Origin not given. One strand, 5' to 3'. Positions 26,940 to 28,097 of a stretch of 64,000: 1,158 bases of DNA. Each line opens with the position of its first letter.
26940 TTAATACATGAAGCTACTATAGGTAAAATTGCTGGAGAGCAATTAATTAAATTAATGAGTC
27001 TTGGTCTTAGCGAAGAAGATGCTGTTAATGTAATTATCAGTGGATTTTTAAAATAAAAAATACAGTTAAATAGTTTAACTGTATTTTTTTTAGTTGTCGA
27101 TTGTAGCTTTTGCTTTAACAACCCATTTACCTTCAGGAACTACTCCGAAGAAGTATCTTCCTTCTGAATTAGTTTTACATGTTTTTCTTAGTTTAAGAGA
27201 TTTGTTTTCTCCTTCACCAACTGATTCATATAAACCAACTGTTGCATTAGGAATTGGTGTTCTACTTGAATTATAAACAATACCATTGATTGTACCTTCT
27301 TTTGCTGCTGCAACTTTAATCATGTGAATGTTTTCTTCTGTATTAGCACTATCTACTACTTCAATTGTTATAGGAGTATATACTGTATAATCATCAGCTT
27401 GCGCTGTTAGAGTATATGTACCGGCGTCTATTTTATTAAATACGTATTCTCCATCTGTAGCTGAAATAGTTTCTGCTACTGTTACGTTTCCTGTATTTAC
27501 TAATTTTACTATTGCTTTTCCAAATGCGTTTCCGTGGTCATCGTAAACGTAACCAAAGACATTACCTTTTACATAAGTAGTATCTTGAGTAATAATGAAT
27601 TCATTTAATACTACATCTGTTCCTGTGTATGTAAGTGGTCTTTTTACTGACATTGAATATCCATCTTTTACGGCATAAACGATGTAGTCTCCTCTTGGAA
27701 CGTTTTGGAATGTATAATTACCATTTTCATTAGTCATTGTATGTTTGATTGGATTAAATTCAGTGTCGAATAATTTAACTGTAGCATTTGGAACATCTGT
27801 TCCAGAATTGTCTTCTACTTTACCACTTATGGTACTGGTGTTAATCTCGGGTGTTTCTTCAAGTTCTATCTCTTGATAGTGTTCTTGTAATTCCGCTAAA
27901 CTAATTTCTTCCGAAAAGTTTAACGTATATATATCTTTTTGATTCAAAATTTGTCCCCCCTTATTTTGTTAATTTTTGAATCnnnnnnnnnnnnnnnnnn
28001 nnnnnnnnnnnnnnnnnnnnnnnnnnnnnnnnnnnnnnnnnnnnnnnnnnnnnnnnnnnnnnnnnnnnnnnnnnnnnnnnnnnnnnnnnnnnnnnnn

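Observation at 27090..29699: Divergent cluster of signal-peptide-less, cysteine-rich and Cna-B-like proteins sharing a novel ~75-aa helical module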

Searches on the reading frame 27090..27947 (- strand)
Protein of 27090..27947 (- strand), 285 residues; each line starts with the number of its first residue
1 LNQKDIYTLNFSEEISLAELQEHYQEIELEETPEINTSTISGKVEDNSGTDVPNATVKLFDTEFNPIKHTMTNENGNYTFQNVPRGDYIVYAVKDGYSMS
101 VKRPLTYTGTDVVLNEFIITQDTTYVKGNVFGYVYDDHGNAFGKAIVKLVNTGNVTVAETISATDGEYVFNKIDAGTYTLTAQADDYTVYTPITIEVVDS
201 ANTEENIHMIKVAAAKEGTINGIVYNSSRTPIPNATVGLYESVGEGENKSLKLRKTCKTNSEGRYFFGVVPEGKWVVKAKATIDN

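Call 3: search_protein_families(library=pfam, proteins=[window:27090-27947:-], max_evalue=1)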
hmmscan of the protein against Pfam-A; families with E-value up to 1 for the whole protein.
window:27090-27947:- (285 aa): 23 families
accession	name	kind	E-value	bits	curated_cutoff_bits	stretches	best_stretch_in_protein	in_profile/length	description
PF13620.12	CarboxypepD_reg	-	3.8e-35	120.5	32.3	3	39-108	1-70/82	Carboxypeptidase regulatory-like domain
PF17802.7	SpaA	-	3.3e-16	59.7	23.1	3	43-98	7-66/91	Prealbumin-like fold domain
PF17210.9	SdrD_B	-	4.2e-16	59.6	29.7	3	45-102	17-75/112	SdrD B-like domain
PF13715.12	CarbopepD_reg_2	-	1.6e-13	50.9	32.2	2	40-97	1-55/88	CarboxypepD_reg-like domain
PF09430.16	EMC7_beta-sandw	-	3.7e-13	50.2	26.6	2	151-207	15-69/122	ER membrane protein complex subunit 7, beta-sandwich domain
PF23193.1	NOMO_3rd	-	1.6e-09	38.3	27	2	46-95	38-87/120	NOMO third transthyretin-like domain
PF07210.18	DUF1416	-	7.3e-09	35.9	23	2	34-94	15-74/97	Protein of unknown function (DUF1416)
PF08400.16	phage_tail_N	-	1.4e-06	28.8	26.6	2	39-130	4-102/134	Prophage tail fibre N-terminal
PF02369.22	Big_1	-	3.1e-06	27.7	34.9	2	36-81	17-65/93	Bacterial Ig-like domain (group 1)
PF24421.1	Ig_J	-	2.9e-05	24.5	29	1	147-184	45-84/104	Tip attachment protein J, Ig-like domain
PF00775.27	Dioxygenase_C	-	3e-05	24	27.3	0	18-63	10-55/182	Dioxygenase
PF14686.12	fn3_3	-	4.2e-05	23.7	24.4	2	163-196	33-68/75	Polysaccharide lyase family 4, domain II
PF11974.14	bMG3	-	9.7e-05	22.7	34.9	1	48-93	24-75/103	Bacterial alpha-2-macroglobulin MG3 domain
PF22904.2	NOMO1-like_2nd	-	0.00063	20.3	27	0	139-200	14-78/90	BOS complex subunit NOMO1-like, second beta sandwich domain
PF23623.1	GBD_IRG7_N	-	0.0014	19.2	27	1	161-194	57-90/95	IRG7 N-terminal galactose binding domain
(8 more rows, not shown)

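Call 4: search_protein_families(library=ncbifam, proteins=[window:27090-27947:-], max_evalue=1)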
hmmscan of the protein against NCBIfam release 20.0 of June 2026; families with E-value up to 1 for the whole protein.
window:27090-27947:- (285 aa): 7 families
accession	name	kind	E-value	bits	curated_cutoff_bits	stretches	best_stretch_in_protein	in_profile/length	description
NF052345.1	S_layer_anammox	exception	1.1e-13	49.6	1400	2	123-282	1308-1461/1596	Kustd1514 family S-layer glycoprotein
NF053607.1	CHU_0125_OmpA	equivalog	2.3e-09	36.3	620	2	40-121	428-508/639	CHU_0125 family OmpA-like outer membrane integrity protein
NF058648.1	ECF_sub_HI1622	equivalog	7.9e-08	32.5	100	1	37-97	24-86/180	NikL family nickel/cobalt ECF transporter subunit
TIGR04134.1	lipo_with_rSAM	hypoth_equivalog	4e-06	26.9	39.8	2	219-266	41-88/150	radical SAM-associated putative lipoprotein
NF004645.0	PRK05989.2-3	equivalog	1.8e-05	22.2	1619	1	60-262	26-226/1597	cobaltochelatase subunit CobN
TIGR02422.1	protocat_beta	equivalog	4.9e-05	23.1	296.4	1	60-91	102-133/220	protocatechuate 3,4-dioxygenase subunit beta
NF038353.1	FxLYD_dom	domain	0.0068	16.3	23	0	37-58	3-24/71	FxLYD domain-containing protein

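Call 59: find_homologous_proteins(query=window:27090-27947:-, max_evalue=1e-10)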
Query window:27090-27947:- (285 aa): 87 proteins with E <= 1e-10 among 816 candidates.
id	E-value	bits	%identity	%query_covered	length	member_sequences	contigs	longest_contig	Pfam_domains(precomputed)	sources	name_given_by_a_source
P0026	3.5e-183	625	100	100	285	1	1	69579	PF08400.17,PF13715.13,PF02369.23,PF07210.19,PF17802.8,PF23193.2,PF13620.13,PF09430.17,PF22904.4,PF17210.10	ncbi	-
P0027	2.6e-157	540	86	99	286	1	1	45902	PF13715.13,PF02369.23,PF14686.13,PF07210.19,PF17802.8,PF23193.2,PF13620.13,PF09430.17,PF22904.4,PF17210.10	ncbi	-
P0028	1.1e-149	515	82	99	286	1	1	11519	PF13715.13,PF02369.23,PF14686.13,PF07210.19,PF17802.8,PF23193.2,PF13620.13,PF09430.17,PF22904.4,PF17210.10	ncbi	-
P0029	2.8e-149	514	80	99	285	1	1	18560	PF13715.13,PF14686.13,PF07210.19,PF17802.8,PF23193.2,PF13620.13,PF09430.17,PF22904.4,PF17210.10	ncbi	-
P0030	6.2e-149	512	80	99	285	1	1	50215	PF13715.13,PF02369.23,PF14686.13,PF07210.19,PF17802.8,PF23193.2,PF13620.13,PF09430.17,PF22904.4,PF17210.10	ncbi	-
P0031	4.8e-148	510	80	99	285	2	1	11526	PF08400.17,PF13715.13,PF14686.13,PF07210.19,PF17802.8,PF23193.2,PF13620.13,PF09430.17,PF22904.4,PF17210.10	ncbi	-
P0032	6.1e-148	509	79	99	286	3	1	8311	PF08400.17,PF13715.13,PF02369.23,PF14686.13,PF07210.19,PF17802.8,PF23193.2,PF13620.13,PF09430.17,PF22904.4,PF17210.10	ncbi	-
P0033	5.0e-143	493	78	99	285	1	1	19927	PF13715.13,PF14686.13,PF24421.2,PF07210.19,PF17802.8,PF23193.2,PF13620.13,PF09430.17,PF22904.4,PF17210.10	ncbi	-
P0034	3.0e-127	441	70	99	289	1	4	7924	PF13715.13,PF24421.2,PF07210.19,PF17802.8,PF23193.2,PF13620.13,PF09430.17,PF22904.4,PF17210.10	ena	-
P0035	8.5e-123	427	68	99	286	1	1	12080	PF13715.13,PF14686.13,PF24421.2,PF07210.19,PF17802.8,PF23193.2,PF13620.13,PF09430.17,PF22904.4,PF17210.10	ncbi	-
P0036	9.2e-122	423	67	99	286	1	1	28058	PF13715.13,PF14686.13,PF24421.2,PF07210.19,PF17802.8,PF23193.2,PF13620.13,PF09430.17,PF22904.4,PF17210.10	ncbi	-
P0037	8.1e-121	420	67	99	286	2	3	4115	PF13715.13,PF24421.2,PF07210.19,PF17802.8,PF23193.2,PF13620.13,PF09430.17,PF22904.4,PF17210.10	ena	-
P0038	1.0e-120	420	66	100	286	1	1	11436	PF13715.13,PF14686.13,PF24421.2,PF07210.19,PF17802.8,PF23193.2,PF13620.13,PF09430.17,PF22904.4,PF17210.10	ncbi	-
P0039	2.5e-118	412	65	100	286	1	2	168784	PF13715.13,PF24421.2,PF07210.19,PF17802.8,PF23193.2,PF13620.13,PF09430.17,PF22904.4,PF17210.10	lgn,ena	-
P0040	5.7e-96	339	57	99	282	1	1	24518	PF13715.13,PF22902.3,PF02369.23,PF14686.13,PF07210.19,PF17802.8,PF13620.13,PF09430.17,PF22904.4,PF17210.10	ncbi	-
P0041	5.9e-93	329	58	99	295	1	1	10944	PF08400.17,PF13715.13,PF02369.23,PF07210.19,PF17802.8,PF13620.13,PF09430.17,PF22904.4,PF17210.10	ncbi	-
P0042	2.5e-90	320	58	99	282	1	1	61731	PF08400.17,PF13715.13,PF02369.23,PF07210.19,PF17802.8,PF13620.13,PF09430.17,PF22904.4,PF17210.10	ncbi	-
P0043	5.1e-90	319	57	99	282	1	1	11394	PF08400.17,PF13715.13,PF02369.23,PF07210.19,PF17802.8,PF13620.13,PF09430.17,PF22904.4,PF17210.10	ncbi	-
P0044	1.1e-85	305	55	99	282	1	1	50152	PF13715.13,PF02369.23,PF07210.19,PF17802.8,PF13620.13,PF09430.17,PF22904.4,PF17210.10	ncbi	-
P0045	8.3e-71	256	46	99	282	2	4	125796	PF13715.13,PF07210.19,PF17802.8,PF23193.2,PF13620.13,PF09430.17,PF22904.4,PF17210.10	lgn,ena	-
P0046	4.8e-69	251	47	99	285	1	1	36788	PF13715.13,PF22902.3,PF02369.23,PF14686.13,PF24421.2,PF17802.8,PF23193.2,PF13620.13,PF09430.17,PF22904.4,PF17210.10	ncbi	-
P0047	1.4e-68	249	45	99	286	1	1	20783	PF08400.17,PF13715.13,PF14686.13,PF24421.2,PF17802.8,PF23193.2,PF13620.13,PF09430.17,PF22904.4,PF17210.10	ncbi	-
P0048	1.7e-68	249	46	99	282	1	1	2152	PF13715.13,PF22902.3,PF02369.23,PF11974.15,PF07210.19,PF17802.8,PF13620.13,PF09430.17,PF22904.4,PF17210.10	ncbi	-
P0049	2.5e-68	248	44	99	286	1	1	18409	PF08400.17,PF17802.8,PF23193.2,PF13620.13,PF17210.10,PF13715.13,PF22902.3,PF14686.13,PF24421.2,PF20598.5,PF09430.17,PF22904.4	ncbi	-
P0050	9.6e-68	246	46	99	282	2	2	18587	PF13715.13,PF22902.3,PF01060.30,PF02369.23,PF07210.19,PF17802.8,PF13620.13,PF09430.17,PF22904.4,PF17210.10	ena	-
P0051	2.0e-67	245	45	98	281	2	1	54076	PF13715.13,PF17802.8,PF13620.13,PF22904.4,PF17210.10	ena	-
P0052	3.5e-67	244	46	99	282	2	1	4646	PF13715.13,PF22902.3,PF02369.23,PF07210.19,PF17802.8,PF13620.13,PF09430.17,PF22904.4,PF17210.10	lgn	-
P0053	8.8e-67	243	45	99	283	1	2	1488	PF13715.13,PF22902.3,PF17802.8,PF23193.2,PF13620.13,PF09430.17,PF22904.4,PF17210.10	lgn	-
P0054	3.2e-65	238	44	99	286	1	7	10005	PF08400.17,PF07210.19,PF17802.8,PF23193.2,PF13620.13,PF17210.10,PF13715.13,PF22902.3,PF14686.13,PF24421.2,PF09430.17,PF22904.4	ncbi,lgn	ncbi:MAG: carboxypeptidase-like regulatory domain-containing protein [Mycoplasmatota bacterium]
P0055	7.7e-65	237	45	99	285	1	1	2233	PF13715.13,PF22902.3,PF24421.2,PF07210.19,PF17802.8,PF23193.2,PF13620.13,PF09430.17,PF22904.4,PF17210.10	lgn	-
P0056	1.1e-64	236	44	99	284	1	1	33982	PF08400.17,PF13715.13,PF14686.13,PF17802.8,PF23193.2,PF13620.13,PF09430.17,PF22904.4,PF17210.10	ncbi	-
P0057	3.5e-64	235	46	99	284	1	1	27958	PF13715.13,PF14686.13,PF07210.19,PF17802.8,PF23193.2,PF13620.13,PF09430.17,PF22904.4,PF17210.10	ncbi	-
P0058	1.7e-63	232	44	99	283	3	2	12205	PF08400.17,PF13715.13,PF22902.3,PF07210.19,PF17802.8,PF23193.2,PF13620.13,PF09430.17,PF22904.4,PF17210.10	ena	-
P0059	2.8e-63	232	45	99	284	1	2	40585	PF13715.13,PF14686.13,PF17802.8,PF23193.2,PF13620.13,PF09430.17,PF22904.4,PF17210.10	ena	-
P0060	3.4e-63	231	45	99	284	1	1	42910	PF13715.13,PF22902.3,PF14686.13,PF07210.19,PF17802.8,PF23193.2,PF13620.13,PF09430.17,PF22904.4,PF17210.10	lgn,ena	-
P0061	1.5e-62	229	44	99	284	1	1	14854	PF08400.17,PF13715.13,PF02369.23,PF14686.13,PF17802.8,PF23193.2,PF13620.13,PF09430.17,PF22904.4,PF17210.10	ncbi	-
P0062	1.7e-62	229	45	99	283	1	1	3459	PF13715.13,PF22902.3,PF24421.2,PF07210.19,PF17802.8,PF23193.2,PF13620.13,PF09430.17,PF22904.4,PF17210.10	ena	-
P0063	2.2e-62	229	43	100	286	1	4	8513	PF22902.3,PF17802.8,PF23193.2,PF13620.13,PF09430.17,PF22904.4,PF17210.10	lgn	-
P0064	3.4e-61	225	45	99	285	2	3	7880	PF08400.17,PF13715.13,PF22902.3,PF17802.8,PF23193.2,PF13620.13,PF09430.17,PF22904.4,PF17210.10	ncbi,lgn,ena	-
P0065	7.7e-61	224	45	99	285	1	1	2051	PF13715.13,PF22902.3,PF17802.8,PF23193.2,PF13620.13,PF09430.17,PF22904.4,PF17210.10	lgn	-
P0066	9.1e-61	223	44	99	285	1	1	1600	PF08400.17,PF13715.13,PF22902.3,PF17802.8,PF23193.2,PF13620.13,PF09430.17,PF22904.4,PF17210.10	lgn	-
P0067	1.0e-60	223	44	99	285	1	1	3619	PF08400.17,PF13715.13,PF22902.3,PF17802.8,PF23193.2,PF13620.13,PF09430.17,PF22904.4,PF17210.10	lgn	-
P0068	1.3e-60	223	43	99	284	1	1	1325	PF13715.13,PF22902.3,PF24421.2,PF07210.19,PF17802.8,PF23193.2,PF13620.13,PF09430.17,PF22904.4,PF17210.10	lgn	-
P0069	1.4e-60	223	44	98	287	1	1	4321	PF13715.13,PF22902.3,PF17802.8,PF23193.2,PF13620.13,PF09430.17,PF22904.4,PF17210.10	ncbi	-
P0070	2.0e-60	222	44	99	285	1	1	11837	PF08400.17,PF13715.13,PF22902.3,PF17802.8,PF23193.2,PF13620.13,PF09430.17,PF22904.4,PF17210.10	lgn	-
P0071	1.0e-59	220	44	99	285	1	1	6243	PF13715.13,PF01060.30,PF17802.8,PF23193.2,PF13620.13,PF09430.17,PF22904.4,PF17210.10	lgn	-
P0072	1.3e-59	220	43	99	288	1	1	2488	PF13715.13,PF22902.3,PF17802.8,PF23193.2,PF13620.13,PF09430.17,PF22904.4,PF17210.10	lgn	-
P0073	1.5e-59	219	42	99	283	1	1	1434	PF13715.13,PF17802.8,PF23193.2,PF13620.13,PF09430.17,PF22904.4,PF17210.10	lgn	-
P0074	2.1e-59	219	43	99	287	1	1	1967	PF13715.13,PF17802.8,PF23193.2,PF13620.13,PF09430.17,PF22904.4,PF17210.10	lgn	-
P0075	2.6e-59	219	41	99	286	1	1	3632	PF13715.13,PF22902.3,PF17802.8,PF23193.2,PF13620.13,PF09430.17,PF22904.4,PF17210.10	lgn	-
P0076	7.7e-59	217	44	98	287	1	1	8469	PF13715.13,PF22902.3,PF17802.8,PF23193.2,PF13620.13,PF09430.17,PF22904.4,PF17210.10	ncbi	-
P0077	9.3e-59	217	43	98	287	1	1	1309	PF13715.13,PF22902.3,PF17802.8,PF23193.2,PF13620.13,PF09430.17,PF22904.4,PF17210.10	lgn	-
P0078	9.3e-59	217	43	98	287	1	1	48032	PF13715.13,PF22902.3,PF01060.30,PF11974.15,PF17802.8,PF23193.2,PF13620.13,PF09430.17,PF22904.4,PF17210.10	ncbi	ncbi:MAG: carboxypeptidase regulatory-like domain-containing protein [bacterium]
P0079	1.1e-58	217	43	98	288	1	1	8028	PF13715.13,PF22902.3,PF02369.23,PF17802.8,PF23193.2,PF13620.13,PF09430.17,PF22904.4,PF17210.10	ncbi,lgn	-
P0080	1.2e-58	216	43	98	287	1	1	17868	PF13715.13,PF22902.3,PF07210.19,PF17802.8,PF23193.2,PF13620.13,PF09430.17,PF22904.4,PF17210.10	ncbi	-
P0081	2.3e-57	212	43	98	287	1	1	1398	PF13715.13,PF22902.3,PF17802.8,PF23193.2,PF13620.13,PF09430.17,PF22904.4,PF17210.10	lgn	-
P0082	3.4e-57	212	42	98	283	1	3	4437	PF13715.13,PF17802.8,PF23193.2,PF13620.13,PF09430.17,PF22904.4,PF17210.10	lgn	-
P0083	1.7e-56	209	41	99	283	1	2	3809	PF13715.13,PF22902.3,PF24421.2,PF17802.8,PF23193.2,PF13620.13,PF09430.17,PF22904.4,PF17210.10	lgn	-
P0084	2.5e-56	209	41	98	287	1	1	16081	PF13715.13,PF22902.3,PF17802.8,PF23193.2,PF13620.13,PF09430.17,PF22904.4,PF17210.10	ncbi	-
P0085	1.2e-51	194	39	99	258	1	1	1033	PF13715.13,PF22902.3,PF17802.8,PF23193.2,PF13620.13,PF09430.17,PF22904.4,PF17210.10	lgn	-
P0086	6.4e-45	171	46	74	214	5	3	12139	PF13715.13,PF22902.3,PF14686.13,PF17802.8,PF23193.2,PF13620.13,PF09430.17,PF22904.4,PF17210.10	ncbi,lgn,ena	-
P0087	6.7e-45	171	47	74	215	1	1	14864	PF17802.8,PF23193.2,PF13620.13,PF09430.17,PF22904.4,PF17210.10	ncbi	-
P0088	1.5e-39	154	35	98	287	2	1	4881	PF08400.17,PF13715.13,PF14686.13,PF07210.19,PF17802.8,PF23193.2,PF13620.13,PF20608.5,PF09430.17,PF22904.4,PF17210.10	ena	-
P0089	9.4e-39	151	36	97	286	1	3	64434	PF13715.13,PF22902.3,PF11974.15,PF24421.2,PF07210.19,PF17802.8,PF13620.13,PF09430.17,PF22904.4,PF17210.10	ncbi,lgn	-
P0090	2.5e-38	150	33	98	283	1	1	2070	PF08400.17,PF13715.13,PF11974.15,PF14686.13,PF07210.19,PF17802.8,PF23193.2,PF13620.13,PF09430.17,PF22904.4,PF17210.10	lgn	-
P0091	1.0e-37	148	33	98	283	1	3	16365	PF08400.17,PF13715.13,PF11974.15,PF14686.13,PF07210.19,PF17802.8,PF23193.2,PF13620.13,PF09430.17,PF22904.4,PF17210.10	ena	-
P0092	1.3e-37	148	33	98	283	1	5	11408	PF08400.17,PF13715.13,PF11974.15,PF14686.13,PF07210.19,PF17802.8,PF23193.2,PF13620.13,PF09430.17,PF22904.4,PF17210.10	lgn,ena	-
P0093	1.4e-37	147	32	98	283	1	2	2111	PF08400.17,PF13715.13,PF11974.15,PF14686.13,PF07210.19,PF17802.8,PF23193.2,PF13620.13,PF09430.17,PF22904.4,PF17210.10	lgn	-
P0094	7.7e-37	145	33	98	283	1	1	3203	PF08400.17,PF13715.13,PF11974.15,PF14686.13,PF07210.19,PF17802.8,PF23193.2,PF13620.13,PF09430.17,PF22904.4,PF17210.10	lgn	-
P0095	9.3e-37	145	33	98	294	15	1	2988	PF08400.17,PF07210.19,PF17802.8,PF23193.2,PF13620.13,PF20608.5,PF17210.10,PF13715.13,PF14686.13,PF24421.2,PF09430.17,PF22904.4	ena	-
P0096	1.8e-36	144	32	98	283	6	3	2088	PF08400.17,PF13715.13,PF14686.13,PF07210.19,PF17802.8,PF23193.2,PF13620.13,PF09430.17,PF22904.4,PF17210.10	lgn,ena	-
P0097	2.2e-36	143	31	98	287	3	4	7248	PF13715.13,PF11974.15,PF14686.13,PF07210.19,PF17802.8,PF23193.2,PF13620.13,PF09430.17,PF22904.4,PF17210.10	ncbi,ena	-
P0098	3.0e-36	143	34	97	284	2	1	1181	PF08400.17,PF13715.13,PF11974.15,PF07210.19,PF17802.8,PF23193.2,PF13620.13,PF09430.17,PF22904.4,PF17210.10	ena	-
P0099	3.4e-36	143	34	98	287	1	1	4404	PF13715.13,PF14686.13,PF07210.19,PF17802.8,PF23193.2,PF13620.13,PF20608.5,PF09430.17,PF22904.4,PF17210.10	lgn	-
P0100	4.2e-36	143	32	98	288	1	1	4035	PF08400.17,PF13715.13,PF11974.15,PF07210.19,PF17802.8,PF23193.2,PF13620.13,PF09430.17,PF22904.4,PF17210.10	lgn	-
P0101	4.8e-36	142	33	98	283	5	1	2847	PF08400.17,PF13715.13,PF11974.15,PF14686.13,PF07210.19,PF17802.8,PF23193.2,PF13620.13,PF09430.17,PF22904.4,PF17210.10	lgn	-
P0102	1.3e-35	141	34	98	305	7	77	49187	PF08400.17,PF13715.13,PF17802.8,PF13620.13,PF09430.17,PF22904.4,PF17210.10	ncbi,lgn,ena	-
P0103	3.7e-35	139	35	98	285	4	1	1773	PF07210.19,PF17802.8,PF23193.2,PF00775.28,PF13620.13,PF17210.10,PF13715.13,PF22902.3,PF11974.15,PF24421.2,PF24025.2,PF09430.17,PF22904.4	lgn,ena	-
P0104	1.8e-34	137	34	97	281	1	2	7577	PF08400.17,PF13715.13,PF14686.13,PF07210.19,PF17802.8,PF23193.2,PF13620.13,PF09430.17,PF22904.4,PF17210.10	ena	-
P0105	2.8e-34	137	34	98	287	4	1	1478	PF08400.17,PF07210.19,PF17802.8,PF23193.2,PF13620.13,PF17210.10,PF14054.12,PF13715.13,PF11974.15,PF14686.13,PF24421.2,PF09430.17,PF22904.4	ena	-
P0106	3.1e-34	136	31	98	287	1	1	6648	PF08400.17,PF13715.13,PF14686.13,PF07210.19,PF17802.8,PF23193.2,PF13620.13,PF20608.5,PF09430.17,PF22904.4,PF17210.10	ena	-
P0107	6.4e-34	135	32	99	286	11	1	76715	PF08400.17,PF07210.19,PF17802.8,PF23193.2,PF13620.13,PF17210.10,PF13715.13,PF11974.15,PF14686.13,PF24421.2,PF09430.17,PF22904.4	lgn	-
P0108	8.5e-34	135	32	98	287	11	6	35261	PF08400.17,PF13715.13,PF14686.13,PF07210.19,PF17802.8,PF23193.2,PF13620.13,PF09430.17,PF22904.4,PF17210.10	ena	-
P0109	2.0e-32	130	33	97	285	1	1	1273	PF13715.13,PF14686.13,PF07210.19,PF17802.8,PF23193.2,PF13620.13,PF09430.17,PF22904.4,PF17210.10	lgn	-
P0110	1.8e-31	127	35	80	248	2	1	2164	PF08400.17,PF13715.13,PF22902.3,PF14686.13,PF07210.19,PF17802.8,PF23193.2,PF13620.13,PF09430.17,PF22904.4,PF17210.10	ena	-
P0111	1.9e-30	124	44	54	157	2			PF17802.8,PF13620.13,PF09430.17,PF22904.4,PF17210.10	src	-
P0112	3.7e-21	94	30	64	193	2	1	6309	PF13715.13,PF17802.8,PF23193.2,PF13620.13,PF22904.4,PF17210.10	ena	-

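Call 60: find_encoding_contigs(protein=P0045, flank=8000, max_places=2)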
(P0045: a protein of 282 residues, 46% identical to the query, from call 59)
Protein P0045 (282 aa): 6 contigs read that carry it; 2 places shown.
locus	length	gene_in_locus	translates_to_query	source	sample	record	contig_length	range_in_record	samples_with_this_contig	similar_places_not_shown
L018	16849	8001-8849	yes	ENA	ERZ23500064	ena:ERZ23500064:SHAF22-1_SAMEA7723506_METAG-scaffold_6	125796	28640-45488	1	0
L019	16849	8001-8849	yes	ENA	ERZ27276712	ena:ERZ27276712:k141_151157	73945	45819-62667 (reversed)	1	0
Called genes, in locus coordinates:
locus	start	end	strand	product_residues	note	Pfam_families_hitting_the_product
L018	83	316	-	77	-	-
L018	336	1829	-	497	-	-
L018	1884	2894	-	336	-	-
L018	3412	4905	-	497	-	PF04851:ResIII, PF00176:SNF2-rel_dom, PF00270:DEAD, PF18766:SWI2_SNF2, PF00271:Helicase_C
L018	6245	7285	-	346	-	PF26595:A_ENA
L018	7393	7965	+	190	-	PF26595:A_ENA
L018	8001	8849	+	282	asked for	PF07210:DUF1416 (faint), PF17210:SdrD_B (faint), PF23193:NOMO_3rd (faint), PF13620:CarboxypepD_reg, PF13715:CarbopepD_reg_2 (faint), PF13620:CarboxypepD_reg, PF22904:NOMO1-like_2nd, PF13620:CarboxypepD_reg (weak), +2 more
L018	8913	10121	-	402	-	PF00089:Trypsin, PF13365:Trypsin_2, PF13180:PDZ_2, PF00595:PDZ (weak), PF17820:PDZ_6 (weak)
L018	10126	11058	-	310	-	PF07751:Abi_2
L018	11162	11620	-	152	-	PF01476:LysM, PF23446:LysM1_NFP_LYK (faint), PF23473:LysM3_LYK4_5 (faint)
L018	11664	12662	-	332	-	-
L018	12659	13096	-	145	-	PF14470:bPH_3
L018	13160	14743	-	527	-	PF03486:HI0933_like (faint), PF28550:DUF8436, PF13450:NAD_binding_8 (weak), PF21688:FAD-depend_C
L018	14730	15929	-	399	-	PF03486:HI0933_like, PF07992:Pyr_redox_2 (weak), PF13738:Pyr_redox_3 (faint), PF22780:HI0933_like_1st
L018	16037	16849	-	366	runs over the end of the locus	PF01926:MMR_HSR1, PF02421:FeoB_N, PF06071:YchF-GTPase_C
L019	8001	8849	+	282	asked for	PF07210:DUF1416 (faint), PF17210:SdrD_B (faint), PF23193:NOMO_3rd (faint), PF13620:CarboxypepD_reg, PF13715:CarbopepD_reg_2 (faint), PF13620:CarboxypepD_reg, PF22904:NOMO1-like_2nd, PF13620:CarboxypepD_reg (weak), +2 more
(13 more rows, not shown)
